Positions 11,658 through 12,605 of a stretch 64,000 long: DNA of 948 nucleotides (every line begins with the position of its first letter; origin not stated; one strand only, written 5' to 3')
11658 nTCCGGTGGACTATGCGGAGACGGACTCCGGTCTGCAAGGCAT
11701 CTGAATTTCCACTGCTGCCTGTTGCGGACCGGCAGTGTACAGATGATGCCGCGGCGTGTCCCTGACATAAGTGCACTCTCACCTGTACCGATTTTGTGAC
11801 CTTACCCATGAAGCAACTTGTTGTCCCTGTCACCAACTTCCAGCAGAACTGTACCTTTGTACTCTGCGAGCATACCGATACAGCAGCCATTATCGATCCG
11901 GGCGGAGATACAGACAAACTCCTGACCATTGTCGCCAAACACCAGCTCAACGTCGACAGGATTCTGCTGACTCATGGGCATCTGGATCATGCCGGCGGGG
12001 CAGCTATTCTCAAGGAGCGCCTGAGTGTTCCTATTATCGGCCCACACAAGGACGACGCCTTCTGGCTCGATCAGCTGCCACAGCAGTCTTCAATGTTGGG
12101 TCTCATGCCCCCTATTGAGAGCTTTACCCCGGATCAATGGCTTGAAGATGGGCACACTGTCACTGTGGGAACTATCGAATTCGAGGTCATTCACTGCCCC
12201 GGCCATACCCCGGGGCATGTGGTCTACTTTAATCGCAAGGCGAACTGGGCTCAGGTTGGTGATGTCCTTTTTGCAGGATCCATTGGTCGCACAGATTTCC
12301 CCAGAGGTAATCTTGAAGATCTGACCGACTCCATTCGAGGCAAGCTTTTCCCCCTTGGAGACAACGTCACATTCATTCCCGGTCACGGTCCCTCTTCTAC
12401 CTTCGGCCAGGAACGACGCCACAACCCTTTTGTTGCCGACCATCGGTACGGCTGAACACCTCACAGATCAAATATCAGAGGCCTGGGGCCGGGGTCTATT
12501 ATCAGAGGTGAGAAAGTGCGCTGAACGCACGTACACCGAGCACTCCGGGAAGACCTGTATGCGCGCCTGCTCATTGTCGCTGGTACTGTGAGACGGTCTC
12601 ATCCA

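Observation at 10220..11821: mazEF cassette inserted between divergent genes, flanked by 237-bp direct repeats of the target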

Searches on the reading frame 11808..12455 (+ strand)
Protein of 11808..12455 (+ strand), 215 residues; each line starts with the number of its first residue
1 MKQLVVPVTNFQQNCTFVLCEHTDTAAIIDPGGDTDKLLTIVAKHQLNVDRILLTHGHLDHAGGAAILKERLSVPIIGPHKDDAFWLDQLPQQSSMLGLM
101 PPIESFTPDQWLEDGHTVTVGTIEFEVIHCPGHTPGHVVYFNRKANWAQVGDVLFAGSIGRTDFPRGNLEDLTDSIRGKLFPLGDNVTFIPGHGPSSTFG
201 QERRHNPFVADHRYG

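Call 4: search_protein_families(library=pfam, proteins=[window:11808-12455:+], max_evalue=0.01)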
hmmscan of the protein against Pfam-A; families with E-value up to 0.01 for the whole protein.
window:11808-12455:+ (215 aa): 2 families
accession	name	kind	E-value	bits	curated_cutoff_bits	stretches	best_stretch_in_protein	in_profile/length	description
PF00753.33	Lactamase_B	-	8e-37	127.5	22.7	1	9-193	2-196/196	Metallo-beta-lactamase superfamily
PF12706.13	Lactamase_B_2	-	5.4e-05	23.3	27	1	29-81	5-65/200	Beta-lactamase superfamily domain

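Call 52: search_protein_families(library=ncbifam, proteins=[window:11808-12455:+], max_evalue=0.001)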
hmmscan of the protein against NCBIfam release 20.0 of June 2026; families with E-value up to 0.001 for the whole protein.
window:11808-12455:+ (215 aa): 33 families (the best 25 are shown)
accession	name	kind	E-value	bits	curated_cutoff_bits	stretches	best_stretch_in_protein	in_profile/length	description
TIGR03413.1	GSH_gloB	equivalog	2.4e-29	102.5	200.8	2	6-85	2-80/248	hydroxyacylglutathione hydrolase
NF007597.0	PRK10241.1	equivalog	8.7e-20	71.1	421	1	8-162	6-137/251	hydroxyacylglutathione hydrolase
NF040641.1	bifunc_ST_SDO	equivalog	5.2e-18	65.1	625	1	34-195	187-344/423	bifunctional sulfur transferase/dioxygenase Blh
NF012229.1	bla_class_B_core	domain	8.7e-17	61.6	100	1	19-140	19-136/139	metallo-beta-lactamase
NF033105.1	bla_subclass_B3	equivalog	1.5e-14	53.9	240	1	51-160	64-173/257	subclass B3 metallo-beta-lactamase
NF041804.1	MBL_fold_SolJ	exception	5.3e-11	42.1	350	1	6-194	11-179/224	solanimycin biosynthesis MBL-fold hydrolase SolJ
NF033106.1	blaL1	exception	6.2e-10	38.5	560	1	16-140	60-188/290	L1 family subclass B3 metallo-beta-lactamase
NF040644.1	blaPAM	exception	1.1e-08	34.5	615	1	22-140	63-186/287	PAM family subclass B3 metallo-beta-lactamase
TIGR04559.1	SoxH_rel_PQQ_2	hypoth_equivalog_domain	3.8e-08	33.1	280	1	14-198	31-217/283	quinoprotein relay system zinc metallohydrolase 2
NF000405.1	HARLDQ_not_B3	exception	1.1e-07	31.7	350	1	48-143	78-172/267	HARLDQ motif MBL-fold protein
NF000469.2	CAR_gen_B3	exception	3.8e-07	29.4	500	1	48-141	112-203/311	CAR family subclass B3 metallo-beta-lactamase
TIGR04558.1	SoxH_rel_PQQ_1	hypoth_equivalog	8e-07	28.4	300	1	37-197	59-217/285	quinoprotein relay system zinc metallohydrolase 1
NF001911.0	PRK00685.1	equivalog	1.5e-06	27.9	144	1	17-80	11-72/228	metal-dependent hydrolase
NF000438.2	blaPOM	exception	1.9e-06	27.2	610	1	48-140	95-186/286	POM family subclass B3 metallo-beta-lactamase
NF012140.0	blaBJP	exception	2e-06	26.8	600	1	47-156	92-200/294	BJP family subclass B3 metallo-beta-lactamase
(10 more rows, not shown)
